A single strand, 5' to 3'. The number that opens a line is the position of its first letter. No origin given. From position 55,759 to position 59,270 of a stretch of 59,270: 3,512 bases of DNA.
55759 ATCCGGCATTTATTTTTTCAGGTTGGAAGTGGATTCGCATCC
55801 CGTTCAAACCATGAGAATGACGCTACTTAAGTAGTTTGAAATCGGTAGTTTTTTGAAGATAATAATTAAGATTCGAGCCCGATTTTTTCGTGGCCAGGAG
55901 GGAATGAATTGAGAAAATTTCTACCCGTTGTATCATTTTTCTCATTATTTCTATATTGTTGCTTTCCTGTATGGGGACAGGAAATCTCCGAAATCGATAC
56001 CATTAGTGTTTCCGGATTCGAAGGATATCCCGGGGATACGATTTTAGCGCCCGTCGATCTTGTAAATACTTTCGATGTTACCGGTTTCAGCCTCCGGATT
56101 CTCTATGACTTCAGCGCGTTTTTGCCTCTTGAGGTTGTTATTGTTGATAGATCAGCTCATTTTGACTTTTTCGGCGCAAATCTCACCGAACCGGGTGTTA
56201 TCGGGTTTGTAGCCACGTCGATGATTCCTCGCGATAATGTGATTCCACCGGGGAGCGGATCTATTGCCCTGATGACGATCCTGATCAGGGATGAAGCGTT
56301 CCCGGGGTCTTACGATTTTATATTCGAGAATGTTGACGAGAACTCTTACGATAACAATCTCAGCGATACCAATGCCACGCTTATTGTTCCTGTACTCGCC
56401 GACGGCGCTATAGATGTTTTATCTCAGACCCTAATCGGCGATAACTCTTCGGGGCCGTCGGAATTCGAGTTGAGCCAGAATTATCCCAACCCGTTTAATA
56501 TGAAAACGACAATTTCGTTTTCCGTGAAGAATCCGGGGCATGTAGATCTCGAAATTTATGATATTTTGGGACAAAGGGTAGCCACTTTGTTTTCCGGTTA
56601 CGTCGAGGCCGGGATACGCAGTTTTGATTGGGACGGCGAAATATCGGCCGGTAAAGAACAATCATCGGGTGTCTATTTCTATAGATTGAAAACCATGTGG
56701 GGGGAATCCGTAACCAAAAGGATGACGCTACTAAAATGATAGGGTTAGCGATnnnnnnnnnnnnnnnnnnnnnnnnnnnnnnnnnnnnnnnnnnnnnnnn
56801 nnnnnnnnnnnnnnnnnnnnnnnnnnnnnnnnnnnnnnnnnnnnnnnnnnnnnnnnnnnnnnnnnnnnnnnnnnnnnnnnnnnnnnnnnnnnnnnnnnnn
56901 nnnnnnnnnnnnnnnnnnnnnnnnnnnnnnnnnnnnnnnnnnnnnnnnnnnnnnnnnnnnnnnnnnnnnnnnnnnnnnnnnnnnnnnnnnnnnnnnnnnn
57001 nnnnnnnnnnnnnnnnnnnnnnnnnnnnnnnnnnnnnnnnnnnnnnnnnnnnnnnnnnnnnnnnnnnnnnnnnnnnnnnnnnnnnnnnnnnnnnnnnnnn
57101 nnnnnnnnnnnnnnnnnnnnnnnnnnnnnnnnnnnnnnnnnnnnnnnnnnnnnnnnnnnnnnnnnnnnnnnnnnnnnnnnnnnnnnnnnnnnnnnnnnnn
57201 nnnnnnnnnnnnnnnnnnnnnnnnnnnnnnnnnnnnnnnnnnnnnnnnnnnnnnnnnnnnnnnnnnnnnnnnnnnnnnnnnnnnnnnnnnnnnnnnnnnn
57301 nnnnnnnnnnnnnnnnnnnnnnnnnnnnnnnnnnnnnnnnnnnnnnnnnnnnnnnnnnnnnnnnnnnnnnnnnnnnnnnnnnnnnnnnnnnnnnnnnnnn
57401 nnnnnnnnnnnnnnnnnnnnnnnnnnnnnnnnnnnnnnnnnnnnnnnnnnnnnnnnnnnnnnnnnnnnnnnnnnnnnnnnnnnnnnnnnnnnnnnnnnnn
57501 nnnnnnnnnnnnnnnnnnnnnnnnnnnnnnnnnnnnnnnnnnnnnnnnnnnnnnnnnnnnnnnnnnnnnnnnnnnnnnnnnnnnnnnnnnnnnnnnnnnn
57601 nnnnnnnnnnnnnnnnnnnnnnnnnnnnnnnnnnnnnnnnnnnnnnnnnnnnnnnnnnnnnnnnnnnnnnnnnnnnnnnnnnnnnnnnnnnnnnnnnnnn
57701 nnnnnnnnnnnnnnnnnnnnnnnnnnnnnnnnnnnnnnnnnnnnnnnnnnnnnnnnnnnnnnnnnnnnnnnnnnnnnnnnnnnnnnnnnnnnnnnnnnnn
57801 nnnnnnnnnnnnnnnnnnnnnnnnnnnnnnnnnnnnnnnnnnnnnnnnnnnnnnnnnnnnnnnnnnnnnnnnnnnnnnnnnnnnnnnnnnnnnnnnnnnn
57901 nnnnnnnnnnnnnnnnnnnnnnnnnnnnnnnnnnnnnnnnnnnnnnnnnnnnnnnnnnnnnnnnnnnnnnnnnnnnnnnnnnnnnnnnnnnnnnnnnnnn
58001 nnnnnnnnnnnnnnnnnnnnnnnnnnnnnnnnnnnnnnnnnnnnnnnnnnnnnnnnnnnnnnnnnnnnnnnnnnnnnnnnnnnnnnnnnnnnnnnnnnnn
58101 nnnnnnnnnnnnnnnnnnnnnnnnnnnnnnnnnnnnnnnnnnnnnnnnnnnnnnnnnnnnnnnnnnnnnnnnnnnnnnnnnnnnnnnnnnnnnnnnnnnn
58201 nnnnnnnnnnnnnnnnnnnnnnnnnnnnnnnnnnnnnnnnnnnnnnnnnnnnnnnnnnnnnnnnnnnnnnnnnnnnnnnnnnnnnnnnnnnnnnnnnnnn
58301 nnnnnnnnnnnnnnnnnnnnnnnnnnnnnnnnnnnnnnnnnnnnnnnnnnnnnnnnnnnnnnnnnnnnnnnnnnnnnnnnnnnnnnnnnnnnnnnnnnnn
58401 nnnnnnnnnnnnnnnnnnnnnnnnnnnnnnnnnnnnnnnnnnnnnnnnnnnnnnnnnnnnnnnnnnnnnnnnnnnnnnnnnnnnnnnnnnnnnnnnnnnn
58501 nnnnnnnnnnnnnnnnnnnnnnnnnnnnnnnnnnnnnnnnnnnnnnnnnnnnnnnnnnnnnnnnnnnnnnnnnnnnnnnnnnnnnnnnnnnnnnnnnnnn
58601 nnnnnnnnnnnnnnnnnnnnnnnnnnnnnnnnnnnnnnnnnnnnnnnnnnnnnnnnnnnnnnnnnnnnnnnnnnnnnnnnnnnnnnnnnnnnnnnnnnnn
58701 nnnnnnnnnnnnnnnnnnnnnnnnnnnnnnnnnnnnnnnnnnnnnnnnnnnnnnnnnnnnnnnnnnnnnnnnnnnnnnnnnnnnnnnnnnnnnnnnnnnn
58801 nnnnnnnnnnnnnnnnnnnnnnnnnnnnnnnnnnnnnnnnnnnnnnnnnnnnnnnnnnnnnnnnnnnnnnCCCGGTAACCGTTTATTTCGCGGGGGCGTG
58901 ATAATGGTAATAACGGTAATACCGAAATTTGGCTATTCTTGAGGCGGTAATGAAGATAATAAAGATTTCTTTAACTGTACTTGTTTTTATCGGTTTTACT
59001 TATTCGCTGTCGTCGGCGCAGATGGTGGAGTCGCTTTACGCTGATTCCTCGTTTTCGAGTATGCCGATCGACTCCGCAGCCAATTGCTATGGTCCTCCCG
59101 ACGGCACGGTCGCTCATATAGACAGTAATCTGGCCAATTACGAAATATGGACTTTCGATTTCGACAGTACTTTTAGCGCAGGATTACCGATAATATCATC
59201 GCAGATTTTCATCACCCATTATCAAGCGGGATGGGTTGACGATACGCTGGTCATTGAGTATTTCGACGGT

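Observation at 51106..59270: Co-directional cluster of secreted proteins built only from cohesin-like and dockerin-like modules and exported by T9SS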

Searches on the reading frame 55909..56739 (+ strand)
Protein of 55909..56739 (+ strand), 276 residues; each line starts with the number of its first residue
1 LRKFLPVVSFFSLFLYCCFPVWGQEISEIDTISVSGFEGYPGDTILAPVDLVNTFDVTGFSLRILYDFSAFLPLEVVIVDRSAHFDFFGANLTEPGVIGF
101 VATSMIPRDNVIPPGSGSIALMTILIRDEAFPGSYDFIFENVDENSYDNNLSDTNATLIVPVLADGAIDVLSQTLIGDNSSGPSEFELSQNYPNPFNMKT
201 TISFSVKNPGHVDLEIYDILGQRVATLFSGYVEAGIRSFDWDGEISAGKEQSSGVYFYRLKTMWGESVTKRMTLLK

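Call 3: search_protein_families(library=pfam, proteins=[window:55909-56739:+], max_evalue=1)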
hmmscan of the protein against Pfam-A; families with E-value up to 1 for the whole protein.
window:55909-56739:+ (276 aa): 4 families
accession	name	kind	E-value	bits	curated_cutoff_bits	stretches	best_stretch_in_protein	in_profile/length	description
PF13860.13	FlgD_ig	-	4.6e-08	33.4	27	1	206-261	18-74/79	FlgD Ig-like domain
PF18962.6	Por_Secre_tail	-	1.7e-06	28.7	27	1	192-270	2-72/75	Secretion system C-terminal sorting domain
PF00963.24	Cohesin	-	0.00031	21.4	24.1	1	32-157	3-131/139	Cohesin domain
PF13585.12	CHU_C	-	0.00075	20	27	1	208-263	25-73/86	CHU_C Type IX secretion signal domain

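Call 4: search_protein_families(library=ncbifam, proteins=[window:55909-56739:+], max_evalue=1)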
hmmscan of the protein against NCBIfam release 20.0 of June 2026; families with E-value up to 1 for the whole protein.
window:55909-56739:+ (276 aa): 9 families
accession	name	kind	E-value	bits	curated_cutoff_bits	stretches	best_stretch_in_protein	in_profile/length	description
TIGR04183.1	Por_Secre_tail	domain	2.4e-11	43.5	23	1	192-272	2-69/72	T9SS type A sorting domain-containing protein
NF033707.1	T9SS_sortase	equivalog_domain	3.2e-10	38.3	420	1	189-261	999-1076/1095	type IX secretion system sortase PorU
NF038113.1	T9SSA_dep_M36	equivalog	7.3e-06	24.4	885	1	188-263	792-858/869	T9SS-dependent M36 family metallopeptidase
NF052323.1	T9SSA_dep_M6i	equivalog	1.1e-05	23.6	600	1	191-263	960-1027/1043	T9SS-dependent M6-like inactivated metalloprotease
NF005176.1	PRK06655.1-1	equivalog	3e-05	24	230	1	208-267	95-154/197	flagellar hook assembly protein FlgD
NF009277.0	PRK12634.1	equivalog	0.0076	16.4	333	1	207-256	119-168/221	flagellar basal body rod modification protein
NF009276.0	PRK12633.1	equivalog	0.027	14.2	383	1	210-260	129-179/234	flagellar basal body rod modification protein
NF009452.0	PRK12812.1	equivalog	0.09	12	258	1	210-258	152-202/289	flagellar basal body rod modification protein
NF033708.1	T9SS_Cterm_ChiA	domain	0.24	11.3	40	0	215-226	5-16/55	T9SS sorting signal type C domain-containing protein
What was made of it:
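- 55909..56739 (+): g4: signal peptide, cohesin (aa 27-170) and T9SS CTD (186-276). Candidate single-cohesin surface anchor. TIGR04183 43.5 bits (call 4).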

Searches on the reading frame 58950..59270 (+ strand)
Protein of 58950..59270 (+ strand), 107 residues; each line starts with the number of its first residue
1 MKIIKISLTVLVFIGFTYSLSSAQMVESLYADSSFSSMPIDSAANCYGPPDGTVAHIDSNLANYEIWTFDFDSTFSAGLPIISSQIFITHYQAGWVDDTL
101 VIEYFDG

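Call 3: search_protein_families(library=pfam, proteins=[window:58950-59270:+], max_evalue=1)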
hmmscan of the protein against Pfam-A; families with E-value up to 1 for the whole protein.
window:58950-59270:+ (107 aa): 2 families
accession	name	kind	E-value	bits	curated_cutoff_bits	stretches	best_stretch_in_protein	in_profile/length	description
PF23972.1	DUF7298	-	0.17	12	27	0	53-96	89-129/167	Domain of unknown function (DUF7298)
PF21927.1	McpB_HAMP_2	-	0.29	11.7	27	1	89-107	16-34/49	Methyl-accepting chemotaxis protein McpB, second HAMP domain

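Call 4: search_protein_families(library=ncbifam, proteins=[window:58950-59270:+], max_evalue=1)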
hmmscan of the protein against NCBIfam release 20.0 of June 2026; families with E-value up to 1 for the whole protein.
window:58950-59270:+ (107 aa): 0 families

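Call 64: search_protein_representatives(protein=window:58950-59270:+)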
Query: 107 residues. Proteins with E-value up to 0.001 (for the whole library): 26; up to 1e-10: 12; up to 1e-30: 1. The best 26 are listed.
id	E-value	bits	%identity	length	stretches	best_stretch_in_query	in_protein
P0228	2.9e-32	127.1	62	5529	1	1-107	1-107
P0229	2.9e-24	101.4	49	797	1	1-105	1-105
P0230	4.1e-24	100.9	60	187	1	25-107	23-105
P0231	4.6e-24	100.8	50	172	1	7-107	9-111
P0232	5.1e-24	100.6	57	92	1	1-92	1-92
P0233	3.2e-21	91.6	49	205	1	3-107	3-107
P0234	8.8e-19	83.8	50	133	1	21-106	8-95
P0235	1.5e-17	79.9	46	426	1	16-107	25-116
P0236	3.8e-17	78.5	55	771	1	25-107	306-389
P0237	7.1e-15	71.2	40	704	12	41-76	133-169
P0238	9.6e-15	70.8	47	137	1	24-99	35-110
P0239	1.1e-13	67.4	43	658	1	25-107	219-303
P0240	2.3e-10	56.7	37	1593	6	51-93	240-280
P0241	9.2e-10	54.8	39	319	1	14-107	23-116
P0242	3.4e-09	53.0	30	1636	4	40-100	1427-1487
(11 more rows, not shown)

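Call 66: find_encoding_contigs(protein=P0228, flank=10000, max_places=2)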
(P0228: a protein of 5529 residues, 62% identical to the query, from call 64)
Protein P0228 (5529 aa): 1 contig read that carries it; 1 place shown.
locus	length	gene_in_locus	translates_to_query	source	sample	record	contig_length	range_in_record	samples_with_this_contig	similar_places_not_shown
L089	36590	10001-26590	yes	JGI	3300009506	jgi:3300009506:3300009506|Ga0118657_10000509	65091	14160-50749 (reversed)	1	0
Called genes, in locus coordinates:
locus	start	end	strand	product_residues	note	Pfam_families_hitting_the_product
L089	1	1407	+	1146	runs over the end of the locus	PF00069:Pkinase, PF07714:PK_Tyr_Ser-Thr, PF00515:TPR_1 (faint), PF14938:SNAP (faint), PF07719:TPR_2 (faint), PF13424:TPR_12 (weak), PF17874:TPR_MalT (weak), PF13424:TPR_12, +6 more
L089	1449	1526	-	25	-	-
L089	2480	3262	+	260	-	-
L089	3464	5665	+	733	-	PF00963:Cohesin (faint), PF13860:FlgD_ig (faint), PF18962:Por_Secre_tail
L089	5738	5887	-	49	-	-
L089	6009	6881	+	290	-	PF13860:FlgD_ig, PF18962:Por_Secre_tail (weak)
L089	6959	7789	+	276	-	PF00963:Cohesin, PF18962:Por_Secre_tail (weak), PF13860:FlgD_ig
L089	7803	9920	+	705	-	PF00963:Cohesin, PF13860:FlgD_ig, PF18962:Por_Secre_tail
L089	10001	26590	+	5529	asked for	PF17803:Cadherin_4 (faint), PF05345:He_PIG (faint), PF17892:Cadherin_5 (faint), PF17963:Big_9 (weak), PF18911:PKD_4 (faint), PF20843:Rax2_3 (faint), PF08530:PepX_C (faint)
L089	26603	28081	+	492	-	PF18962:Por_Secre_tail (weak)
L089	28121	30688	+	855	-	PF00082:Peptidase_S8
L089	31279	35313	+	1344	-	-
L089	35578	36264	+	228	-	PF13709:DUF4159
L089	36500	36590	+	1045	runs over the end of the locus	-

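Call 67: search_protein_families(library=pfam, proteins=[L089:26603-28081:+, L089:28121-30688:+, L089:31279-35313:+, L089:23591-26590:+, L089:10001-10600:+, L089:35578-36264:+], max_evalue=0.01)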
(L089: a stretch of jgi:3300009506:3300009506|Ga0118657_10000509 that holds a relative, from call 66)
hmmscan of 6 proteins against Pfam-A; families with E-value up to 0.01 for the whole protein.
L089:26603-28081:+ (492 aa): 3 families
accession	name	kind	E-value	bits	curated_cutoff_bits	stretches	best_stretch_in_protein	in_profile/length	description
PF18962.6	Por_Secre_tail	-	2.7e-06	28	27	1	409-481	2-66/75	Secretion system C-terminal sorting domain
PF13860.13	FlgD_ig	-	2.6e-05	24.6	27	1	418-477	13-73/79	FlgD Ig-like domain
PF00963.24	Cohesin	-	0.0024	18.5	24.1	0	55-106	18-76/139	Cohesin domain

L089:28121-30688:+ (855 aa): 2 families
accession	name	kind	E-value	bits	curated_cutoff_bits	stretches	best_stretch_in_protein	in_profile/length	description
PF00082.27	Peptidase_S8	-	1.2e-44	153.3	21.8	1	162-429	2-275/288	Subtilase family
PF19077.6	Big_13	-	7.9e-05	23.5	27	1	468-550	21-102/102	Bacterial Ig-like domain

L089:31279-35313:+ (1344 aa): 0 families

L089:23591-26590:+ (999 aa): 8 families
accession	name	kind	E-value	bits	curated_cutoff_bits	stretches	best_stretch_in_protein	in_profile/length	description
PF17963.7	Big_9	-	1.2e-33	116.2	23.6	5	334-420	1-82/89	Bacterial Ig domain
PF17892.7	Cadherin_5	-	4.9e-12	46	26.5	0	637-709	15-91/98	Cadherin-like domain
PF17803.7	Cadherin_4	-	1.2e-09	39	25.1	2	326-368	3-48/71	Bacterial cadherin-like domain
PF05345.18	He_PIG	-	0.00015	22.6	24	1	820-907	1-94/96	Putative Ig domain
PF00404.24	Dockerin_1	-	0.0036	17.9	22.9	1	914-967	2-56/57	Dockerin type I domain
PF00801.26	PKD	-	0.0036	17.7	23.5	0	76-136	13-80/80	PKD domain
PF18911.6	PKD_4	-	0.0046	17.4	27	0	14-37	56-78/85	PKD domain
PF25275.1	Golvesin_C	-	0.0055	17.2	31.6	0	385-432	33-80/132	Golvesin C-terminal domain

L089:10001-10600:+ (200 aa): 0 families

L089:35578-36264:+ (228 aa): 1 family
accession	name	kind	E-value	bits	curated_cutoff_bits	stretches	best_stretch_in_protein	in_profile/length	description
PF13709.12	DUF4159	-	3.9e-65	219.6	25.9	1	36-226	2-202/202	Domain of unknown function (DUF4159)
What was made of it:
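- Tried and rejected: The N-terminal domain of the L089 g6 orthologue has no Pfam hit (call 67).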
